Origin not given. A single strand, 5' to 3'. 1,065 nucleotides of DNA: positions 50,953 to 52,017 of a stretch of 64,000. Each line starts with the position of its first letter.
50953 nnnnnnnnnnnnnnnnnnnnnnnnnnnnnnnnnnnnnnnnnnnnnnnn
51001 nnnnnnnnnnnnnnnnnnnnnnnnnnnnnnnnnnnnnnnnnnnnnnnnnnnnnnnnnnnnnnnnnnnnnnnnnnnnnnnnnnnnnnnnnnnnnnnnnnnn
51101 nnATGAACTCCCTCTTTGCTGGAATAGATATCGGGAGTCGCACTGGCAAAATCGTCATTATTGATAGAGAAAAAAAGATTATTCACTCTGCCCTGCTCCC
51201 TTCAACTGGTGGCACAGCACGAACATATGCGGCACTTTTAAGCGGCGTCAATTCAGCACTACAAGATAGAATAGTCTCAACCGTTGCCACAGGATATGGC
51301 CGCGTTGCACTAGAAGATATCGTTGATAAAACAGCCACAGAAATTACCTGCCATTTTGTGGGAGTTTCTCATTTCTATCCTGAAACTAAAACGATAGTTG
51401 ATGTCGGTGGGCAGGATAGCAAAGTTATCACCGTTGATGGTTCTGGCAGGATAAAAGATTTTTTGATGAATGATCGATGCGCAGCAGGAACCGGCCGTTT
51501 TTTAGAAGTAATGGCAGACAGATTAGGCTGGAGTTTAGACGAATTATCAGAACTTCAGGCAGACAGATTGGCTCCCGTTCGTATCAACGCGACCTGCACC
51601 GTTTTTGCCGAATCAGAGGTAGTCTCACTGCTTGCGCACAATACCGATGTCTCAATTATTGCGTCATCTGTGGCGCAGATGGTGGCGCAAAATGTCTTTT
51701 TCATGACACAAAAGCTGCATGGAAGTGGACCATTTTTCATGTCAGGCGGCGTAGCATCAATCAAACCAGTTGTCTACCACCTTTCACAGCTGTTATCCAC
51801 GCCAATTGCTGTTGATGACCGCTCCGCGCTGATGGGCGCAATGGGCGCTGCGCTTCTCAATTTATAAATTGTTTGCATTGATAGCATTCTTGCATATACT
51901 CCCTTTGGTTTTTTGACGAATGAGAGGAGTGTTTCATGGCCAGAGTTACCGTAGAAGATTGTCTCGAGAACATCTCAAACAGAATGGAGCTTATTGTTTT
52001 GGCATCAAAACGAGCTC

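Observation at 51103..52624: Orphan HgdC/BadF-type radical-enzyme activase translationally coupled to mazG and followed by rpoZ plus an unknown gene in the position usually held by spoT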

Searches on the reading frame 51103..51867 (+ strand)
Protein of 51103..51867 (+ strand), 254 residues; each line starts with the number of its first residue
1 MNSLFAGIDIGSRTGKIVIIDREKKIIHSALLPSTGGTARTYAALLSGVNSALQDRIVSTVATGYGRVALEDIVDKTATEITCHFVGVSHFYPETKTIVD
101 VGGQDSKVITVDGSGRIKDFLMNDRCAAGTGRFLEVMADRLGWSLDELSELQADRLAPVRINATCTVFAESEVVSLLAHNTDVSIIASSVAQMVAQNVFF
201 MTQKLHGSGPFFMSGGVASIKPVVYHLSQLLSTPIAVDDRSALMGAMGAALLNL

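Call 3: search_protein_families(library=pfam, proteins=[window:51103-51867:+], max_evalue=0.01)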
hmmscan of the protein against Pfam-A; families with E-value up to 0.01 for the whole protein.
window:51103-51867:+ (254 aa): 1 family
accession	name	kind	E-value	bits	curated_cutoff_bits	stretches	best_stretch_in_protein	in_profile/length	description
PF01869.26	BcrAD_BadFG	-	8.2e-48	163.7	31.5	1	7-252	2-270/271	BadF/BadG/BcrA/BcrD ATPase family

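Call 4: search_protein_families(library=ncbifam, proteins=[window:51103-51867:+], max_evalue=0.01)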
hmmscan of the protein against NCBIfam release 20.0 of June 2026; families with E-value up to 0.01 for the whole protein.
window:51103-51867:+ (254 aa): 5 families
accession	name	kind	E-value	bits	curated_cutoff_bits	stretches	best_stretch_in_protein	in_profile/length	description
TIGR00241.1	CoA_E_activ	domain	8.3e-64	215.5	125.4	1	6-252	3-248/248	acyl-CoA dehydratase activase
TIGR02259.1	benz_CoA_red_A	equivalog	5.5e-41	140.7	578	1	43-249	218-428/432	benzoyl-CoA reductase subunit A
TIGR03192.1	benz_CoA_bzdQ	equivalog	3.7e-34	118.5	380.2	1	6-252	35-285/293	benzoyl-CoA reductase, bzd-type, subunit Q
TIGR03286.1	methan_mark_15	hypoth_equivalog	3.7e-32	111.8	455.75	1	4-252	145-400/404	methanogenesis marker 15 protein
TIGR02261.1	benz_CoA_red_D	equivalog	6.6e-17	61.6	312.85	1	79-251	82-260/262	benzoyl-CoA reductase subunit D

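Call 5: find_encoding_contigs(protein=window:51103-51867:+, flank=10000, max_places=6)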
Protein window:51103-51867:+ (254 aa): no gene with exactly this product is on record in the collection.

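Call 7: find_homologous_proteins(query=window:51103-51867:+, max_evalue=1e-10)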
Query window:51103-51867:+ (254 aa): 8000 proteins with E <= 1e-10 among 8000 candidates; the best 120 are listed.
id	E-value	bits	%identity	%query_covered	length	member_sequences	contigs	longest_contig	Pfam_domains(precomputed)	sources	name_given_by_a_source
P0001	7.3e-159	545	100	100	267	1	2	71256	PF01869.27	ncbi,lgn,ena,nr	ncbi:2-hydroxyglutaryl-CoA dehydratase [bacterium]|nr:2-hydroxyglutaryl-CoA dehydratase [bacterium]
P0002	1.5e-144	498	90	100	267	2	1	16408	PF01869.27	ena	-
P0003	4.7e-143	493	89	100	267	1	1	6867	PF01869.27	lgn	-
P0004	1.6e-127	442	79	100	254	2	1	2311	PF01869.27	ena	-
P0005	3.8e-105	369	64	98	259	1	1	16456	PF01869.27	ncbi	-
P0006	3.8e-86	307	55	99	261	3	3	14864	PF01869.27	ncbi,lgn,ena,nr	ncbi:2-hydroxyglutaryl-CoA dehydratase [bacterium]|nr:2-hydroxyglutaryl-CoA dehydratase [bacterium]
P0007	3.9e-86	307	54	100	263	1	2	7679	PF01869.27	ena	-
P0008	1.7e-85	305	53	100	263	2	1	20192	PF01869.27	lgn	-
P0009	5.0e-85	303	54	100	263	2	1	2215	PF01869.27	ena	-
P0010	1.5e-84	301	53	100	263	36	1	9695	PF01869.27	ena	-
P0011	1.7e-84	301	55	99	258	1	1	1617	PF01869.27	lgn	-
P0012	2.1e-84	301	56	99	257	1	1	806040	PF01869.27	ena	-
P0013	4.6e-84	300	53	100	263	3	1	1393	PF01869.27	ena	-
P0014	1.0e-83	299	53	99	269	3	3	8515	PF01869.27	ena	-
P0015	1.6e-83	298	53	100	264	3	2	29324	PF01869.27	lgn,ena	-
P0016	2.5e-83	297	55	99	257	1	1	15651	PF01869.27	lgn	-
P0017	3.3e-83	297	53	99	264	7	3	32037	PF01869.27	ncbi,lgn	-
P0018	4.5e-83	297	53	100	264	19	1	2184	PF01869.27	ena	-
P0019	8.4e-83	296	53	99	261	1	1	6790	PF01869.27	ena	-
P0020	9.7e-83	296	54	100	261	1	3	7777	PF01869.27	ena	-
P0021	2.0e-82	294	52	100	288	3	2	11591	PF01869.27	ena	-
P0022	2.1e-82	294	55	99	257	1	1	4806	PF01869.27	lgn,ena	-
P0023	3.6e-82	294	53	100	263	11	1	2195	PF01869.27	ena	-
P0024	4.3e-82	293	53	100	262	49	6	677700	PF01869.27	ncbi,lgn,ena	-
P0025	6.3e-82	293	52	100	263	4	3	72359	PF01869.27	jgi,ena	-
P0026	7.8e-82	293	51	100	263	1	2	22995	PF01869.27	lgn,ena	-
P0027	8.8e-82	292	53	100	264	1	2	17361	PF01869.27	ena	-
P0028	9.3e-82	292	52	100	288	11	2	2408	PF01869.27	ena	-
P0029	2.9e-81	291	52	100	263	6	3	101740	PF01869.27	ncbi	-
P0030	7.0e-81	289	54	99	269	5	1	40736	PF01869.27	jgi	-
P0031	9.4e-81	289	52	100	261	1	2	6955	PF01869.27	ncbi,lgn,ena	-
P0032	2.8e-80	287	52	99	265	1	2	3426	PF01869.27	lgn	-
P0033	3.4e-80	287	54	99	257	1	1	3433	PF01869.27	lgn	-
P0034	3.8e-80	287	55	97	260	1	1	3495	PF01869.27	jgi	-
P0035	5.0e-80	287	55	97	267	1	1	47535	PF01869.27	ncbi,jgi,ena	-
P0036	6.2e-80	286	54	99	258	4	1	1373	PF01869.27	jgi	-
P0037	8.5e-80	286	53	98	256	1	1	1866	PF01869.27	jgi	-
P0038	8.8e-80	286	55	97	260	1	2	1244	PF01869.27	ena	-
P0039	1.8e-79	285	56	98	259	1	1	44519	PF01869.27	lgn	-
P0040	3.8e-79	284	53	99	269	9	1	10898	PF01869.27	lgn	-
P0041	4.7e-79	283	51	99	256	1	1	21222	PF01869.27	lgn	-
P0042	6.2e-79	283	51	100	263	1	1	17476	PF01869.27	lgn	-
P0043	1.0e-78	282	51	99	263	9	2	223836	PF01869.27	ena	-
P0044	1.6e-78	282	50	99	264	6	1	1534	PF01869.27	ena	-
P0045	2.0e-78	281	51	100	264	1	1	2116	PF01869.27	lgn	-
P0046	6.7e-78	280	53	98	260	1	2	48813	PF01869.27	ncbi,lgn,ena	-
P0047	9.0e-78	279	53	97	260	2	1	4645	PF01869.27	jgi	jgi:predicted CoA-substrate-specific enzyme activase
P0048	3.6e-77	277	51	99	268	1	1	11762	PF01869.27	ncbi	-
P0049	4.4e-77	277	54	98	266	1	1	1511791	PF01869.27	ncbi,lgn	-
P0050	6.2e-77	277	50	99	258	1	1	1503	PF01869.27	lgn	-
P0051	1.6e-76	275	51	99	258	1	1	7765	PF01869.27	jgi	-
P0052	1.7e-76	275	52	98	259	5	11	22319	PF01869.27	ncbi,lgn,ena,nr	ncbi:MAG TPA: acyl-CoA dehydratase activase [bacterium]|nr:acyl-CoA dehydratase activase [bacterium]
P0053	2.9e-76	274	54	93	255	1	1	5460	PF01869.27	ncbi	-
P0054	1.2e-75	272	53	94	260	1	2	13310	PF01869.27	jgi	-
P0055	2.6e-75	271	51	99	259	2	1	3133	PF01869.27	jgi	-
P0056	3.5e-75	271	53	97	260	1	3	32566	PF01869.27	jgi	jgi:(R)-2-hydroxyacyl-CoA dehydratese activating ATPase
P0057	5.0e-75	270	52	99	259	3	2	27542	PF01869.27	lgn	-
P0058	7.7e-75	270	53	99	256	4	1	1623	PF01869.27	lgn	-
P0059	8.7e-75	269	50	98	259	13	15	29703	PF01869.27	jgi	jgi:predicted CoA-substrate-specific enzyme activase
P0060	2.3e-74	268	52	91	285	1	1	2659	PF01869.27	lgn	-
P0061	5.1e-74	267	49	99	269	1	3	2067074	PF01869.27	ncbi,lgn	ncbi:MAG: acyl-CoA dehydratase activase [bacterium]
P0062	3.4e-73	264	50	99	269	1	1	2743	PF01869.27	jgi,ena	jgi:predicted CoA-substrate-specific enzyme activase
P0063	3.4e-71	258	51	91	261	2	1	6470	PF01869.27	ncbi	ncbi:MAG: acyl-CoA dehydratase activase [bacterium]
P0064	4.1e-70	254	50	94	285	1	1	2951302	PF01869.27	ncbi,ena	-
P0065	3.9e-69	251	54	85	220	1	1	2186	PF01869.27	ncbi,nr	ncbi:MAG TPA: hypothetical protein ENN58_01325, partial [bacterium]|nr:hypothetical protein [bacteri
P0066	6.0e-68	247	74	59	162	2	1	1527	PF01869.27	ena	-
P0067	1.4e-66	243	48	98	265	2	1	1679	PF01869.27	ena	-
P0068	5.2e-62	228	58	69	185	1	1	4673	PF01869.27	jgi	jgi:(R)-2-hydroxyacyl-CoA dehydratese activating ATPase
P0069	7.7e-60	221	45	99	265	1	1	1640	PF01869.27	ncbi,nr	ncbi:MAG: acyl-CoA dehydratase activase [Armatimonadota bacterium]|nr:acyl-CoA dehydratase activase 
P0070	9.7e-57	210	47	92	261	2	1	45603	PF01869.27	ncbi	-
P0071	1.0e-56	210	45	97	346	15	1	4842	PF01869.27,PF06050.20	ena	-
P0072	9.0e-56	207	46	98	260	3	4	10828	PF01869.27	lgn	-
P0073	1.7e-55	206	44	98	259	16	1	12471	PF01869.27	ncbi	-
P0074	5.1e-55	205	45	98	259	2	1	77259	PF01869.27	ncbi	ncbi:MAG: acyl-CoA dehydratase activase [Thermodesulfobacteriota bacterium]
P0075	7.0e-55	204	44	98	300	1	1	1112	PF01869.27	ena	-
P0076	7.3e-55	204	44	99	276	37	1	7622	PF01869.27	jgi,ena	jgi:predicted CoA-substrate-specific enzyme activase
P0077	8.1e-55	204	45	98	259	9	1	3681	PF01869.27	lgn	-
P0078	9.0e-55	204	42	96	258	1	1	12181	PF01869.27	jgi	-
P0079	9.3e-55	204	46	98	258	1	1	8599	PF01869.27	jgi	jgi:predicted CoA-substrate-specific enzyme activase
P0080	1.2e-54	204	44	97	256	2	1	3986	PF01869.27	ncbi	-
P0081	1.4e-54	203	44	98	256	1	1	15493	PF01869.27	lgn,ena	-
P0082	2.2e-54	203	46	98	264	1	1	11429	PF01869.27,PF22521.3,PF02782.23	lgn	-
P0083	2.3e-54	203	44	99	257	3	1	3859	PF01869.27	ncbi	-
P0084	2.4e-54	203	44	99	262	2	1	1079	PF01869.27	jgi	-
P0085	2.5e-54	203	44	99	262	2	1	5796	PF01869.27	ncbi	-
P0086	2.6e-54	203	45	99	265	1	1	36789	PF01869.27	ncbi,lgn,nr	ncbi:MAG: acyl-CoA dehydratase activase [Armatimonadota bacterium]|nr:acyl-CoA dehydratase activase 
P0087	2.9e-54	202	45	98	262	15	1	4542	PF01869.27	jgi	-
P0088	3.1e-54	202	44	98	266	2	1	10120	PF01869.27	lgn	-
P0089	3.2e-54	202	45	98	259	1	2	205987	PF01869.27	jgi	jgi:predicted CoA-substrate-specific enzyme activase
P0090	3.4e-54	202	43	99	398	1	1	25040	PF01869.27,PF06050.20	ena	-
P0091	4.1e-54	202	43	96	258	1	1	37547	PF01869.27,PF23717.2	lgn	-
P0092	4.4e-54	202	44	98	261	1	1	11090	PF01869.27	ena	-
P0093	4.6e-54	202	45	97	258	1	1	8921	PF01869.27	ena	-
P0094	8.1e-54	201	44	99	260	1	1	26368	PF01869.27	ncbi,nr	ncbi:MAG: acyl-CoA dehydratase activase [Armatimonadota bacterium]|nr:acyl-CoA dehydratase activase 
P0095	8.3e-54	201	43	94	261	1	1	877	PF01869.27,PF00814.32,PF05378.20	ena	-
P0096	8.6e-54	201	47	98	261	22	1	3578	PF01869.27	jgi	jgi:predicted CoA-substrate-specific enzyme activase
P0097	1.0e-53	201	44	98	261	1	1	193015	PF01869.27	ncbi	-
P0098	1.0e-53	201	44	98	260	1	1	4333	PF01869.27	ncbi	-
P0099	1.1e-53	200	46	99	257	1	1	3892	PF01869.27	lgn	-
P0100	1.2e-53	200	45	99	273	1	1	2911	PF01869.27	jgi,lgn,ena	-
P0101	1.2e-53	200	45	92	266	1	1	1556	PF01869.27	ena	-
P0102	1.3e-53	200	46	99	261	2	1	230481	PF01869.27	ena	-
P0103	1.3e-53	200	46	92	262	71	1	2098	PF01869.27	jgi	-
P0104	1.3e-53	200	46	91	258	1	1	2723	PF01869.27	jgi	jgi:predicted CoA-substrate-specific enzyme activase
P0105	1.7e-53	200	45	98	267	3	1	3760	PF01869.27,PF02782.23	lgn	-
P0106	1.9e-53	200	43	98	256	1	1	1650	PF01869.27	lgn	-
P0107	1.9e-53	200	43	98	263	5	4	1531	PF01869.27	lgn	-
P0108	2.3e-53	199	43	98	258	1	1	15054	PF01869.27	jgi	-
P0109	2.3e-53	199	45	98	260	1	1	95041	PF01869.27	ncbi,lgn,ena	-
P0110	2.3e-53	199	45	98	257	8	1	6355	PF01869.27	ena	-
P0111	2.3e-53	199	45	98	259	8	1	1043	PF01869.27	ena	-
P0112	2.4e-53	199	42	98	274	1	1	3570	PF01869.27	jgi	-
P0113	2.4e-53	199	43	99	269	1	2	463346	PF01869.27,PF02782.23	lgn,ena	-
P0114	2.5e-53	199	42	95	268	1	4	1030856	PF01869.27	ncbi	ncbi:MAG: acyl-CoA dehydratase activase [Armatimonadota bacterium]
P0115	2.6e-53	199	45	99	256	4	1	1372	PF01869.27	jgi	jgi:predicted CoA-substrate-specific enzyme activase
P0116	2.8e-53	199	44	98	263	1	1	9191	PF01869.27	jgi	jgi:predicted CoA-substrate-specific enzyme activase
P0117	2.8e-53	199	44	92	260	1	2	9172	PF01869.27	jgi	jgi:predicted CoA-substrate-specific enzyme activase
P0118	2.9e-53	199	45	97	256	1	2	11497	PF01869.27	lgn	-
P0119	2.9e-53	199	42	93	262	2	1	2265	PF01869.27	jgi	jgi:predicted CoA-substrate-specific enzyme activase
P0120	3.9e-53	199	44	98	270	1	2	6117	PF01869.27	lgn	-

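Call 9: find_encoding_contigs(protein=P0005, flank=6000, max_places=2)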
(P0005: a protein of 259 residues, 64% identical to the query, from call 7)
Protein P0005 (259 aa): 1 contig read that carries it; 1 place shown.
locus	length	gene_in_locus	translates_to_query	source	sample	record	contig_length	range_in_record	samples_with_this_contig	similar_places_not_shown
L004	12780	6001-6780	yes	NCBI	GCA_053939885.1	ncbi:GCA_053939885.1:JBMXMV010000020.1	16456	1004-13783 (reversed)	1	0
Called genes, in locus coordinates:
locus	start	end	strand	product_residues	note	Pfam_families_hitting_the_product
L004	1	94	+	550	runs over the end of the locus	PF02554:CstA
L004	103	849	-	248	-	PF13489:Methyltransf_23, PF13649:Methyltransf_25, PF08241:Methyltransf_11, PF08242:Methyltransf_12 (weak)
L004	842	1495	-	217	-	PF04301:BioG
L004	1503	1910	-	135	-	-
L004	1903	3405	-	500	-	PF00209:SNF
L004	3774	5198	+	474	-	PF13522:GATase_6, PF13537:GATase_7, PF00156:Pribosyltran (weak)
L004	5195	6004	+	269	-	PF03819:MazG, PF01503:PRA-PH (weak), PF03819:MazG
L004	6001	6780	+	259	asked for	PF01869:BcrAD_BadFG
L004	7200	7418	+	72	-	-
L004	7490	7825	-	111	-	-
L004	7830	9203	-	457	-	PF01235:Na_Ala_symp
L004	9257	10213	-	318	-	PF01590:GAF, PF13185:GAF_2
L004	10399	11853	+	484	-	PF03853:YjeF_N, PF01256:Carb_kinase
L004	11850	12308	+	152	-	PF02367:TsaE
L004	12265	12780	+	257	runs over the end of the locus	PF07264:EI24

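Call 10: find_encoding_contigs(protein=P0012, flank=6000, max_places=2)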
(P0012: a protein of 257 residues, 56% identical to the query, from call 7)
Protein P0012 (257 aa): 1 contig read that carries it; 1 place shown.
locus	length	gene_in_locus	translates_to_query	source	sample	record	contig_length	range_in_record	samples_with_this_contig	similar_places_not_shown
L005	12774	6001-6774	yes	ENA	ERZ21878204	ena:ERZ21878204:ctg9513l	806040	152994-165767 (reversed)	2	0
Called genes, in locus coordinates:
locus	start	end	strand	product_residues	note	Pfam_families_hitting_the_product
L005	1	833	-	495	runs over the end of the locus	PF00749:tRNA-synt_1c, PF19269:Anticodon_2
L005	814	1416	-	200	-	-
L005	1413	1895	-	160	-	PF02542:YgbB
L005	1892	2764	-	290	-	PF04893:Yip1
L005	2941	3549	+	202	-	-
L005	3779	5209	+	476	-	PF13522:GATase_6, PF13537:GATase_7, PF00156:Pribosyltran (weak)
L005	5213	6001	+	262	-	PF03819:MazG, PF01503:PRA-PH (weak), PF03819:MazG (weak)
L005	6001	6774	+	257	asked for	PF01869:BcrAD_BadFG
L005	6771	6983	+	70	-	-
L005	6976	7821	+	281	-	PF12838:Fer4_7 (faint), PF12837:Fer4_6 (faint), PF00037:Fer4 (faint), PF13484:Fer4_16 (faint), PF12801:Fer4_5 (weak), PF13187:Fer4_9 (weak), PF13237:Fer4_10 (weak)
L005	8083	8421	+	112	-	PF00173:Cyt-b5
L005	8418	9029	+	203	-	PF01618:MotA_ExbB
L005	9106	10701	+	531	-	PF07690:MFS_1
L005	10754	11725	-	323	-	PF03706:LPG_synthase_TM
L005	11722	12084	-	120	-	PF01627:Hpt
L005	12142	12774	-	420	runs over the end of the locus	PF02310:B12-binding (faint), PF04055:Radical_SAM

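Call 11: find_encoding_contigs(protein=P0024, flank=6000, max_places=2)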
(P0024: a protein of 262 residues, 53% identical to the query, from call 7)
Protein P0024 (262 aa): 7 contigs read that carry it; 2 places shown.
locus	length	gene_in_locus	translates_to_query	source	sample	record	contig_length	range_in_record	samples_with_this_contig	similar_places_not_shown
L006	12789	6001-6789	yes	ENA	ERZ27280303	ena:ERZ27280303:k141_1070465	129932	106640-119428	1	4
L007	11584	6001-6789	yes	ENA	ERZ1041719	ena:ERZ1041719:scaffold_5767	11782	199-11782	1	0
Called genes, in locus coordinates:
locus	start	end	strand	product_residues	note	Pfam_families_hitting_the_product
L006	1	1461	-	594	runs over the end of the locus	PF13584:BatD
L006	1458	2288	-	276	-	-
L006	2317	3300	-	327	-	PF00092:VWA, PF13519:VWA_2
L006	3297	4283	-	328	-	PF06707:DUF1194 (faint), PF00092:VWA, PF13519:VWA_2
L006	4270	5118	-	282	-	-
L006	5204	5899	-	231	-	PF03588:Leu_Phe_trans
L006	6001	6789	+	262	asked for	PF01869:BcrAD_BadFG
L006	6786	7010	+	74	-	-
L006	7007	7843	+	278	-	PF12838:Fer4_7 (faint), PF13187:Fer4_9 (faint), PF12837:Fer4_6 (faint), PF00037:Fer4 (faint), PF12801:Fer4_5 (weak), PF13237:Fer4_10 (weak)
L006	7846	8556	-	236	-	PF04452:Methyltrans_RNA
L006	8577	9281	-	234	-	PF01327:Pep_deformylase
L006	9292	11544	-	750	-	PF02861:Clp_N, PF00004:AAA, PF17871:AAA_lid_9, PF00158:Sigma54_activat, PF07724:AAA_2, PF00004:AAA, PF07728:AAA_5, PF10431:ClpB_D2-small, +9 more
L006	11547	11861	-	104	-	PF02617:ClpS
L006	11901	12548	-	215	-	PF01852:START (weak)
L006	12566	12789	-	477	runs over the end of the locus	PF02127:Peptidase_M18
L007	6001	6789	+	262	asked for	PF01869:BcrAD_BadFG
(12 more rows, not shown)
